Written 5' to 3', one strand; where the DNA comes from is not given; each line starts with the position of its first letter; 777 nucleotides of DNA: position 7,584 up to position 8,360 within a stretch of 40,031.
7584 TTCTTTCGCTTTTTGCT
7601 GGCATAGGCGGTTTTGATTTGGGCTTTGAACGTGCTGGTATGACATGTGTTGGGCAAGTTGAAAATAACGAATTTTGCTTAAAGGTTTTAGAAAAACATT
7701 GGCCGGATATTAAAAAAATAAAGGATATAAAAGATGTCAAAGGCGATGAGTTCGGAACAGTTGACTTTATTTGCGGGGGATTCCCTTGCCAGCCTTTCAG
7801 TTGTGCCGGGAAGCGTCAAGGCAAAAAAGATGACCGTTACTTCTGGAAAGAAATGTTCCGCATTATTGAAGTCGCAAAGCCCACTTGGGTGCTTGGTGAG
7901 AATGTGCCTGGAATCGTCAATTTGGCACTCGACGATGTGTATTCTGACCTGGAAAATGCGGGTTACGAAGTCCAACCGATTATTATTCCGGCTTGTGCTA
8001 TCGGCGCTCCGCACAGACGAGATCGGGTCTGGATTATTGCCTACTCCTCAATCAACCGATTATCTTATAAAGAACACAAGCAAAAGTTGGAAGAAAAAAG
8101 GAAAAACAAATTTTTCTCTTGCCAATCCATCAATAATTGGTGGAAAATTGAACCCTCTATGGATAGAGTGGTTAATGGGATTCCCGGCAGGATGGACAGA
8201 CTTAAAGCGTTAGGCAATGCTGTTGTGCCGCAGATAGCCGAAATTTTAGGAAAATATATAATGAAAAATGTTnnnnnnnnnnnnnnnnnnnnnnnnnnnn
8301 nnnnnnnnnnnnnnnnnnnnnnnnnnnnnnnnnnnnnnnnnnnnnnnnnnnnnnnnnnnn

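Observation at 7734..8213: Apparent dual coding: a 159-codon +1-frame ORF nested in the C5-methyltransferase gene, with conserved-looking motifs in both frames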

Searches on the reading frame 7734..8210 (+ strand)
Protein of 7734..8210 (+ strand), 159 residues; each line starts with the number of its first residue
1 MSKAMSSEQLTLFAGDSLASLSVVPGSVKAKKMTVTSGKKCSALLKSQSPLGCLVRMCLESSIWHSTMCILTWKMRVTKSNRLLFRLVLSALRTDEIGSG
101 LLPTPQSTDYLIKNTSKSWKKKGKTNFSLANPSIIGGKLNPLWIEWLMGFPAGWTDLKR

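Call 3: search_protein_families(library=pfam, proteins=[window:7734-8210:+], max_evalue=1)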
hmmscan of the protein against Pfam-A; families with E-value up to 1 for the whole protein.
window:7734-8210:+ (159 aa): 0 families

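Call 4: search_protein_families(library=phrogs, proteins=[window:7734-8210:+], max_evalue=1)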
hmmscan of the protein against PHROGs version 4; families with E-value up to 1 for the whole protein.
window:7734-8210:+ (159 aa): 4 families
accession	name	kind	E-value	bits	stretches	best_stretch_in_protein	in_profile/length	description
phrog_1008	-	other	7.2e-29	102.2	2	2-125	30-158/329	DNA methyltransferase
phrog_26627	-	unknown function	7.8e-08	33.4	1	133-158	29-54/71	-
phrog_27243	-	unknown function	0.0099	16.6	1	138-155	179-196/248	-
phrog_31772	-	other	0.028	15.6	1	136-157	109-130/145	DNA methyltransferase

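Call 5: find_homologous_proteins(query=window:7734-8210:+, max_evalue=0.001)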
Query window:7734-8210:+ (159 aa): 482 proteins with E <= 0.001 among 550 candidates; the best 120 are listed.
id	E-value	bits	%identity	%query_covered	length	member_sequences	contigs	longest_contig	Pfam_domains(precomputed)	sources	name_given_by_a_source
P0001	9.6e-45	170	51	97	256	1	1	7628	-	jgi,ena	-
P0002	1.4e-43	167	49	97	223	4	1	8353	-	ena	-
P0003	1.6e-43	166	50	94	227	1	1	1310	-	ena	-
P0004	2.2e-43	166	54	90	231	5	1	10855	-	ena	-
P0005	2.6e-43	166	49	94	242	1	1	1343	-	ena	-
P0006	6.3e-43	164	48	97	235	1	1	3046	-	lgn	-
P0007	8.7e-43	164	48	94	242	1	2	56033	-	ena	-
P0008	1.3e-42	163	61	69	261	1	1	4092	-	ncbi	-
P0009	1.5e-42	163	54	94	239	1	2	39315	-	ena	-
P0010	1.5e-42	163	51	62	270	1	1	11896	-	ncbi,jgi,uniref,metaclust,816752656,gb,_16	ncbi:hypothetical protein LCGC14_0792290 [marine sediment metagenome]|uniref:Uncharacterized protein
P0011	3.5e-42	162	63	69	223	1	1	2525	-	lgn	-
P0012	5.6e-42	161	49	97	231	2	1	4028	-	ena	-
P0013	7.3e-42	161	42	94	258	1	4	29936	-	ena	-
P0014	7.9e-42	161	48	94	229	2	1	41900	-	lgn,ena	-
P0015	1.1e-41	160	50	94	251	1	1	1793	-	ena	-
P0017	1.3e-41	160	50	97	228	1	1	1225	PF20612.4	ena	-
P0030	1.1e-39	154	51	94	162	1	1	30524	-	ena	-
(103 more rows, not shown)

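Call 7: find_encoding_contigs(protein=P0030, flank=3000, max_places=3)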
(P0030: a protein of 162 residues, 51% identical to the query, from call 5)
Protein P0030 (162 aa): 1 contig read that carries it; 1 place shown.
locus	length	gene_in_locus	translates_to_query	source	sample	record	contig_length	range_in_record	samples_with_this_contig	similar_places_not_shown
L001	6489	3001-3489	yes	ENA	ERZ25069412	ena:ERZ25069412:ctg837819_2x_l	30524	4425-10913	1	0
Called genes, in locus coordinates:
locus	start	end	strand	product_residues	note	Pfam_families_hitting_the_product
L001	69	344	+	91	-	-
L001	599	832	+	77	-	-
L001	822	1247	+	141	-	PF24608:PDDEXK_15 (weak)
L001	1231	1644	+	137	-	-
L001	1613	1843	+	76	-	-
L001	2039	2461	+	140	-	-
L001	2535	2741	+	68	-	-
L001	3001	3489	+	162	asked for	-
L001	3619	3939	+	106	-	-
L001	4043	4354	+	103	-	PF04448:DUF551 (weak)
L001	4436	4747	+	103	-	-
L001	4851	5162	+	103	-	PF04448:DUF551 (weak)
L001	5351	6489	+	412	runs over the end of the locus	PF01507:PAPS_reduct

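Call 8: find_encoding_contigs(protein=P0007, flank=3000, max_places=3)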
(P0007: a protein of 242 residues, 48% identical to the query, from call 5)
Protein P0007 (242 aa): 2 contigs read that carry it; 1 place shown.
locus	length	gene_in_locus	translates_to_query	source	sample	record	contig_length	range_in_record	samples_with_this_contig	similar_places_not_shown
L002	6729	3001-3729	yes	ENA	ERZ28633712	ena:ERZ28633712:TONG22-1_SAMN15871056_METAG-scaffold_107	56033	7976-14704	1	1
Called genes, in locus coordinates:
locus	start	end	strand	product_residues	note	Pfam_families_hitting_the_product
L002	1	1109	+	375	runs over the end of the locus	PF00709:Adenylsucc_synt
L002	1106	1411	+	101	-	-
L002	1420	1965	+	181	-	-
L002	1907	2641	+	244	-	PF01695:IstB_IS21, PF00308:Bac_DnaA, PF20720:nSTAND3 (weak)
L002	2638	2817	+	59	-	-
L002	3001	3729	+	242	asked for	-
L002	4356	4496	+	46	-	-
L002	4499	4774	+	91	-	-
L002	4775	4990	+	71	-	PF14090:HTH_39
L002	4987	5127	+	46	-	-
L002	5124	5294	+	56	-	-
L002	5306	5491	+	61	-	-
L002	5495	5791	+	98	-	-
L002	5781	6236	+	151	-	-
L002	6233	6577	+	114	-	-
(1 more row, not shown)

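Call 21: search_protein_families(library=pfam, proteins=[P0017, P0010], max_evalue=10)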
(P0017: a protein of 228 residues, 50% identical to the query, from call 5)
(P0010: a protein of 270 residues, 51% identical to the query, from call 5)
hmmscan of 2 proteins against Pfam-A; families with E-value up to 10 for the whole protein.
P0017 (228 aa): 2 families
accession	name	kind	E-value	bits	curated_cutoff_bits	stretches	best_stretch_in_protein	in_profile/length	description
PF20612.3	SHOCT_2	-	1.3e-05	25.7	24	1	115-136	15-36/53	SHOCT domain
PF09851.14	SHOCT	-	0.00044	20.4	27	1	116-134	3-21/28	Short C-terminal domain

P0010 (270 aa): 0 families

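Call 24: search_solved_structures(query=A3, max_evalue=10, show_alignments=3)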
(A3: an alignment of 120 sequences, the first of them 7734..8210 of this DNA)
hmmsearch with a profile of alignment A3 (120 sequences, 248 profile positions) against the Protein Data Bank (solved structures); distinct sequences matched with E-value up to 10: 0.

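Call 26: predict_structure(alignment_id=A3)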
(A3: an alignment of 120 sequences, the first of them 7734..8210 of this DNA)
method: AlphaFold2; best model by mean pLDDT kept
length: 159 residues; sequences in the alignment: 120
mean_pLDDT: 61.9   pTM: 0.28
mean pLDDT of the five models: 61.9, 61.7, 59.7, 56.8, 53.0
residues with pLDDT >= 90: 11; 70-90: 41; 50-70: 53; < 50: 54
segments of 3 or more residues with pLDDT < 50: 1-19, 63-65, 97-106, 112-117, 119-122, 124-132
pLDDT, mean of each block of 10 residues (from residue 1): 43 41 71 61 60 63 55 90 88 54 46 48 47 60 87 79
secondary structure, 60 per line:
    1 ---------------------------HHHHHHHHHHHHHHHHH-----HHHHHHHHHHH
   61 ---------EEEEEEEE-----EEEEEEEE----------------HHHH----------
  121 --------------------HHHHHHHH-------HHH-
elements in order: H28-44 H50-60 E70-77 E83-90 H107-110 H141-148

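Call 27: find_encoding_contigs(protein=P0010, flank=2500, max_places=2)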
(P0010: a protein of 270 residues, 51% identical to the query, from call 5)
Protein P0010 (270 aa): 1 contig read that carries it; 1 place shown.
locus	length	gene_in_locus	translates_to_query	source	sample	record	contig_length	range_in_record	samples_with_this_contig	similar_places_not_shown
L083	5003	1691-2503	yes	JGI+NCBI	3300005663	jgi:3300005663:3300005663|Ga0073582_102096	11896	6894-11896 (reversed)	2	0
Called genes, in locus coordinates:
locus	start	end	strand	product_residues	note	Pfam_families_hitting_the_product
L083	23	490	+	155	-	PF13392:HNH_3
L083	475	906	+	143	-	-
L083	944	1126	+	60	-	-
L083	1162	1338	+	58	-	-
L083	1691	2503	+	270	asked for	-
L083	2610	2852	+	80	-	-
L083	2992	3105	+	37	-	-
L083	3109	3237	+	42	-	-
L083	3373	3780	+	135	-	-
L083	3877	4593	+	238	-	PF01507:PAPS_reduct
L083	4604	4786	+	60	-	-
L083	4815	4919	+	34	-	-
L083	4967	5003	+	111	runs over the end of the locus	-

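Call 35: search_protein_families(library=ncbifam, proteins=[window:7734-8210:+, P0001, P0010], max_evalue=1)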
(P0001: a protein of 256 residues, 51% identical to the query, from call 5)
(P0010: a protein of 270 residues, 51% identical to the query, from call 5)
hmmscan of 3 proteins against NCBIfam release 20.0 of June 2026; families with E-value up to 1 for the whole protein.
window:7734-8210:+ (159 aa): 0 families

P0001 (256 aa): 1 family
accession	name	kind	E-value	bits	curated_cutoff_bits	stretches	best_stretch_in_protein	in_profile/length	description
TIGR01669.1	phage_XkdX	equivalog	0.15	11.8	28.2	1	116-135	23-42/45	XkdX family protein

P0010 (270 aa): 0 families

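Call 36: search_dna_similar(query=window:7734-8210:+, collection=phages, mode=protein, max_rows=40)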
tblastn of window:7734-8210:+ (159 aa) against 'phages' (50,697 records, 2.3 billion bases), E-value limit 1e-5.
Records with a match: 68; places in all: 68; records where one place covers at least 80% of the query: 17.
Best place of each record, by identity: <60% 68.
By first word of the organism name: Paenibacillus 54; Bacteriophage 4; Lacticaseibacillus 3; Lactobacillus 2; Bacteroides 2; Phage 1; Bacillus 1; Porphyromonas 1.
By host as written in the record: Paenibacillus larvae 26; Paenibacillus larvae ATCC 9545 17; Paenibacillus larvae NRRL 2605 5; Paenibacillus larvae NW6 4; - 3; Paenibacillus larvae 2006 2; Lacticaseibacillus casei LMG 23550 2; Lactobacillus rhamnosus 2; and 6 more.
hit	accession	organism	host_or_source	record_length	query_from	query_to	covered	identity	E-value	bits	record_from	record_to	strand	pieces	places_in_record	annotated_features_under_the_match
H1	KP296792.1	Bacteriophage Lily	Paenibacillus larvae ATCC 9545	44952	1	159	100%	41.3%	8e-28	113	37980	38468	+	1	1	DNA-cytosine methyltransferase | hypothetical protein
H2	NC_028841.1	Bacteriophage Lily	Paenibacillus larvae ATCC 9545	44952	1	159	100%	41.3%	8e-28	113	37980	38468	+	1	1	DNA methyltransferase (x2)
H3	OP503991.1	Paenibacillus phage Lilo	Paenibacillus larvae F1A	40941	8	157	94%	42.0%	2e-24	103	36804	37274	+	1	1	DNA cytosine methyltransferase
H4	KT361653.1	Paenibacillus phage Paisley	Paenibacillus larvae NRRL 2605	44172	8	157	94%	42.0%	2e-24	103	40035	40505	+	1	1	DNA-cytosine methyltransferase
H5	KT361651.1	Paenibacillus phage Harrison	Paenibacillus larvae NRRL 2605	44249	8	157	94%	42.0%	2e-24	103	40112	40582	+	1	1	DNA-cytosine methyltransferase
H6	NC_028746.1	Paenibacillus phage Harrison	Paenibacillus larvae NRRL 2605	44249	8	157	94%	42.0%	2e-24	103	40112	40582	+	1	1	DNA methyltransferase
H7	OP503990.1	Paenibacillus phage Dash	Paenibacillus larvae 2006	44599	8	157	94%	42.0%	2e-24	103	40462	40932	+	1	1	DNA cytosine methyltransferase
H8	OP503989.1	Paenibacillus phage Callan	Paenibacillus larvae 2006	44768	8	157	94%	42.0%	2e-24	103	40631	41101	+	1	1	DNA cytosine methyltransferase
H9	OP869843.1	Lacticaseibacillus phage R9.2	Lacticaseibacillus casei LMG 23550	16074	9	159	95%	40.5%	2e-24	103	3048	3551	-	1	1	hypothetical protein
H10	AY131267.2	Lactobacillus phage Lc-Nu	Lactobacillus rhamnosus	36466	9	159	95%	40.5%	8e-23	99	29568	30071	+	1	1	ORF40: putative methylase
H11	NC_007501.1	Lactobacillus phage Lc-Nu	Lactobacillus rhamnosus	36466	9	159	95%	40.5%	8e-23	99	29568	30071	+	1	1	ORF40: DNA methyltransferase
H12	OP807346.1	Lacticaseibacillus phage R9.1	Lacticaseibacillus casei LMG 23550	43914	9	159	95%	38.4%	1e-27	112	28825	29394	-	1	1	hypothetical protein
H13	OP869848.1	Lacticaseibacillus phage R23.9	Lacticaseibacillus rhamnosus LMG 23277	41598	9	159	95%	38.4%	2e-26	109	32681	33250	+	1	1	hypothetical protein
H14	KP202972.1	Paenibacillus phage HB10c2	Paenibacillus larvae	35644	1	111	70%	50.5%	3e-24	103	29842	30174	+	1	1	ydiP: putative BsuMI modification methylase subunit YdiP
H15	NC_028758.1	Paenibacillus phage HB10c2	Paenibacillus larvae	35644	1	111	70%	50.5%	3e-24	103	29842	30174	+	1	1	ydiP: DNA methyltransferase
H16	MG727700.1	Paenibacillus phage Tadhana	Paenibacillus larvae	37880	1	111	70%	50.5%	3e-24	103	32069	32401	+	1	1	DNA-cytosine methyltransferase (x2)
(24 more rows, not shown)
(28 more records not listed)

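Call 37: get_annotated_region(hit=H1, flank=1500)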
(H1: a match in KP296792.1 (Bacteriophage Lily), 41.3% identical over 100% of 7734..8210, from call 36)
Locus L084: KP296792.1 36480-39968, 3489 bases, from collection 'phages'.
description: Bacteriophage Lily, complete genome.
organism: Bacteriophage Lily (NCBI taxid 1589751)
taxonomy: Viruses; Duplodnaviria; Heunggongvirae; Uroviricota; Caudoviricetes; Lilyvirus; Lilyvirus lily
host: Paenibacillus larvae ATCC 9545; source: AFB diseased bee hive; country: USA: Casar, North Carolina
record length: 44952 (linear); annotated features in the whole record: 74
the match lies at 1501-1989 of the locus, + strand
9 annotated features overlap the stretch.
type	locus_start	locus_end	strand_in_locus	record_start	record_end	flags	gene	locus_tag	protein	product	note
CDS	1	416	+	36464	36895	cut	-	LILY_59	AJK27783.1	hypothetical protein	Hypothetical Protein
CDS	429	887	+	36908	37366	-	-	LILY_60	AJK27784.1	hypothetical protein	Hypothetical Protein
CDS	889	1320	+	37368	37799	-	-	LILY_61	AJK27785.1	DNA N-6-adenine methyltransferase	-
CDS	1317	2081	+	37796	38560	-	-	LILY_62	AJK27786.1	DNA-cytosine methyltransferase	-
CDS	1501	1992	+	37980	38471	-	-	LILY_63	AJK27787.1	hypothetical protein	g62 internal gene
CDS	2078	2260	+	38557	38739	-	-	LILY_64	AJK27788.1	hypothetical protein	Hypothetical Protein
CDS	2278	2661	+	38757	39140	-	-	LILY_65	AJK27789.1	hypothetical protein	Hypothetical Protein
CDS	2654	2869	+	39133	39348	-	-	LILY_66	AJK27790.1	hypothetical protein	Hypothetical Protein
CDS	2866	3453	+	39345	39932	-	-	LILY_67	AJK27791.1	RuvC-like resolvase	-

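Call 38: get_annotated_region(hit=H16, flank=1500)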
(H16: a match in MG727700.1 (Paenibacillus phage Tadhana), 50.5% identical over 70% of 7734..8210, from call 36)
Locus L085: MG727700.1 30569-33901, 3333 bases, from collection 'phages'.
description: Paenibacillus phage Tadhana, complete genome.
organism: Paenibacillus phage Tadhana (NCBI taxid 2070196)
taxonomy: Viruses; Duplodnaviria; Heunggongvirae; Uroviricota; Caudoviricetes; Fernvirus; Fernvirus tadhana
host: Paenibacillus larvae; source: -; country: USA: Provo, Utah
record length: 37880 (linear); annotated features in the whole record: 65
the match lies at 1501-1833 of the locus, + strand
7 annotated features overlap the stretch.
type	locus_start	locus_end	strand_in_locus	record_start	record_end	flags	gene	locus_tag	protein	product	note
CDS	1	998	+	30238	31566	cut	-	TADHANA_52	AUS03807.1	replicative DNA helicase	-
CDS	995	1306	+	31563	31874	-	-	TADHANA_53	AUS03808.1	hypothetical protein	-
CDS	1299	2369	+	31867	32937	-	-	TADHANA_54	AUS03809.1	DNA-cytosine methyltransferase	-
CDS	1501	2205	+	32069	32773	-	-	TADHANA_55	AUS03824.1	DNA-cytosine methyltransferase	-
CDS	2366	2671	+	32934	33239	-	-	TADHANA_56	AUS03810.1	NTP pyrophosphohydrolase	-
CDS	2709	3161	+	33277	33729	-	-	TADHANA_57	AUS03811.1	protein YopX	-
CDS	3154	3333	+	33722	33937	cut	-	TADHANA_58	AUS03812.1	hypothetical protein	-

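Call 42: search_protein_representatives(alignment_id=A3)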
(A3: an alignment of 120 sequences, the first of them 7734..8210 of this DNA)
Query: 120 sequences, 248 profile positions. Proteins with E-value up to 0.001 (for the whole library): 38044; up to 1e-10: 18922; up to 1e-30: 2934. The best 150 are listed.
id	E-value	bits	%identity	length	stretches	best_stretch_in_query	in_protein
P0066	6.8e-100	350.3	-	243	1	17-234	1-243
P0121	3.8e-89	315.1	-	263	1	17-217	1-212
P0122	1.0e-87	310.4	-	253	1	17-235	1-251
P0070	2.0e-83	296.4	-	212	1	17-233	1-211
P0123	4.6e-83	295.2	-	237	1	3-199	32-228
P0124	9.9e-82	290.8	-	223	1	17-230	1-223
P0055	5.3e-81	288.5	-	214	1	17-228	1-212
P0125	1.2e-78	280.8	-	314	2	7-194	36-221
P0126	1.3e-78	280.6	-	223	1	17-230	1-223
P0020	1.8e-78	280.2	-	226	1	22-229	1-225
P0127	2.7e-77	276.3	-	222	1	17-233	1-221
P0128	3.6e-77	275.9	-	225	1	17-233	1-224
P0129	3.9e-76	272.5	-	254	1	13-233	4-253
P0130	2.8e-75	269.7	-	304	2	22-233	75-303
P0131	3.6e-75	269.4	-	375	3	22-196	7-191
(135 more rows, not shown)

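Call 51: find_related_loci(query=A3, collection=genome_contigs, flank=3000)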
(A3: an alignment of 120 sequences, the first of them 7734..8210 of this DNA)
Query A3 (159 aa) in genome_contigs; peptide patterns used: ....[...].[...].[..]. (x = any residue, [..] = any of these).
103 stretches matched a pattern; 90 encode a relative of the query (tblastn E <= 1e-3); the best 80 are kept; 80 distinct loci.
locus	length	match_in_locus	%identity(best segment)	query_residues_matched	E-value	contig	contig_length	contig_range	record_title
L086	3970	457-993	47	8-157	1e-44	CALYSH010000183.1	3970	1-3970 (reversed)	MAG: uncultured Lachnospiraceae bacterium isolate SRR7188232_bin.59_metaWRAP_v1.3_MAG genome assembly, contig: ERZ928083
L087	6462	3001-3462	49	1-157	3e-42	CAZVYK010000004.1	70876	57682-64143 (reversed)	MAG TPA_asm: uncultured Caldisericales bacterium isolate binchicken_co204_193 genome assembly, contig: NODE_337_length_7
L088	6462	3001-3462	49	1-157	3e-42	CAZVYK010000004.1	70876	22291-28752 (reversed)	MAG TPA_asm: uncultured Caldisericales bacterium isolate binchicken_co204_193 genome assembly, contig: NODE_337_length_7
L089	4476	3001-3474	52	8-158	3e-41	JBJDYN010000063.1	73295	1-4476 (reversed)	MAG: Faecousia sp. isolate SARD15_bin.030 NODE_238_length_73295_cov_24.189173, whole genome shotgun sequence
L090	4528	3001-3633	43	1-158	2e-40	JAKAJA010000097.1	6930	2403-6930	MAG: Acidobacteria bacterium isolate WY3.bin59 NODE_21615_length_6930_cov_1.189034, whole genome shotgun sequence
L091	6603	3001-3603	40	3-159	4e-40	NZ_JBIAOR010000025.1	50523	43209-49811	Brevibacillus sp. NPDC003359 NPDC003359_401_C7.ctg-0025, whole genome shotgun sequence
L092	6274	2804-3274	49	7-159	5e-40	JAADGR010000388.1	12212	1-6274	MAG: Calditrichota bacterium isolate M_MetaBat.126 contig-127_10578, whole genome shotgun sequence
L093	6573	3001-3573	45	8-157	6e-40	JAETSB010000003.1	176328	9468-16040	MAG: Oscillospiraceae bacterium isolate S31_Bin2 scaffold_86_2, whole genome shotgun sequence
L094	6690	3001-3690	50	9-156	2e-39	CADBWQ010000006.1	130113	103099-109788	MAG: Ruminococcaceae bacterium isolate RUG14376 genome assembly, contig: RUG14376_asm_6, whole genome shotgun sequence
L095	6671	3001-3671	47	3-159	4e-39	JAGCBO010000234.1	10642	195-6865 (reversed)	MAG: Clostridia bacterium isolate RGIG9642 Yak_Jejunum.Co__c373202, whole genome shotgun sequence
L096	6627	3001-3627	41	8-158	8e-39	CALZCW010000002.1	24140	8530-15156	MAG: uncultured Clostridia bacterium isolate SRR14474050_bin.21_metaWRAP_v1.3_MAG genome assembly, contig: ERZ9423997.46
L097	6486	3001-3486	48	3-157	2e-38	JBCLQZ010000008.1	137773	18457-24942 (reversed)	Oscillospiraceae bacterium 42-9 voucher GPTB0101 scaffold8, whole genome shotgun sequence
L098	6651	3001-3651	39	5-158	9e-38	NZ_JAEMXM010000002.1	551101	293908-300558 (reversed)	Paenibacillus alkalitolerans strain YIM B00362 = KCTC 43272 Scaffold2, whole genome shotgun sequence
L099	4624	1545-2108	43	3-159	1e-36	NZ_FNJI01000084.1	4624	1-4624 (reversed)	Desulforhopalus singaporensis strain DSM 12130, whole genome shotgun sequence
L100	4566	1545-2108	43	3-159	1e-36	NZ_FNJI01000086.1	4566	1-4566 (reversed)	Desulforhopalus singaporensis strain DSM 12130, whole genome shotgun sequence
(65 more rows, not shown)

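Call 62: fold_search(model_id=the predicted structure, library=pdb)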
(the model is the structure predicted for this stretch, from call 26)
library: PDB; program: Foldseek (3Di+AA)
matches with E <= 10: 104; with E <= 0.001: 0
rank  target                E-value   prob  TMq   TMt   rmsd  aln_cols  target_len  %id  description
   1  6bz1_D                1.0e+00  0.10  0.14  0.22  21.0       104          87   13  MEF2 Chimera D83V mutant/DNA complex (released 2018-02-07)
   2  6bz1_C                1.0e+00  0.10  0.14  0.21  21.2       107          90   13  MEF2 Chimera D83V mutant/DNA complex (released 2018-02-07)
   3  6bz1_A                1.1e+00  0.09  0.14  0.22  20.9       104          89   13  MEF2 Chimera D83V mutant/DNA complex (released 2018-02-07)
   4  6byy_D                2.2e+00  0.06  0.12  0.19  16.7        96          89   17  MEF2 CHIMERA/DNA Complex (released 2018-01-31)
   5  6skl_X                2.5e+00  0.06  0.13  0.04  16.8        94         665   19  Cryo-EM structure of the CMG Fork Protection Complex at a replication fork - Conformation 1 (released 2020-05-06)
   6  6wc2_D                2.5e+00  0.05  0.11  0.17  18.1       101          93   14  Crystal Structure of a Ternary MEF2 Chimera/NKX2-5/myocardin enhancer DNA Complex (released 2020-07-22)
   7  3reo_B                2.8e+00  0.08  0.13  0.07   9.0        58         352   19  Monolignol O-methyltransferase (MOMT) (released 2012-03-14)
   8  3kov_A                2.8e+00  0.05  0.12  0.19  16.9        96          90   14  Structure of MEF2A bound to DNA reveals a completely folded MADS-box/MEF2 domain that recognizes DNA and recruits tran (released 2010-02-16)
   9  8xzv_E                3.6e+00  0.09  0.12  0.06   9.1        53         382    6  Architecture of the spinach plastid-encoded RNA polymerase (released 2024-12-04)
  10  6c9l_A                3.6e+00  0.07  0.12  0.22  15.9        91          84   14  MEF2B Apo Protein Structure (released 2018-02-07)
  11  5lqw_M                3.6e+00  0.02  0.10  0.09  25.7       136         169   14  yeast activated spliceosome (released 2016-10-05)
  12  2a1s_A                3.8e+00  0.06  0.17  0.09  10.1        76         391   16  Crystal structure of native PARN nuclease domain (released 2005-12-20)
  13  6wc2_J                3.8e+00  0.05  0.14  0.21  17.5        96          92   14  Crystal Structure of a Ternary MEF2 Chimera/NKX2-5/myocardin enhancer DNA Complex (released 2020-07-22)
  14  9l5r_R                3.8e+00  0.02  0.13  0.07  29.5       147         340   11  Cryo-EM structure of the thermophile spliceosome (state ILS) (released 2025-03-12)
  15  6xa1_j                4.1e+00  0.11  0.18  0.10   7.4        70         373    6  Structure of a drug-like compound stalled human translation termination complex (released 2020-10-07)
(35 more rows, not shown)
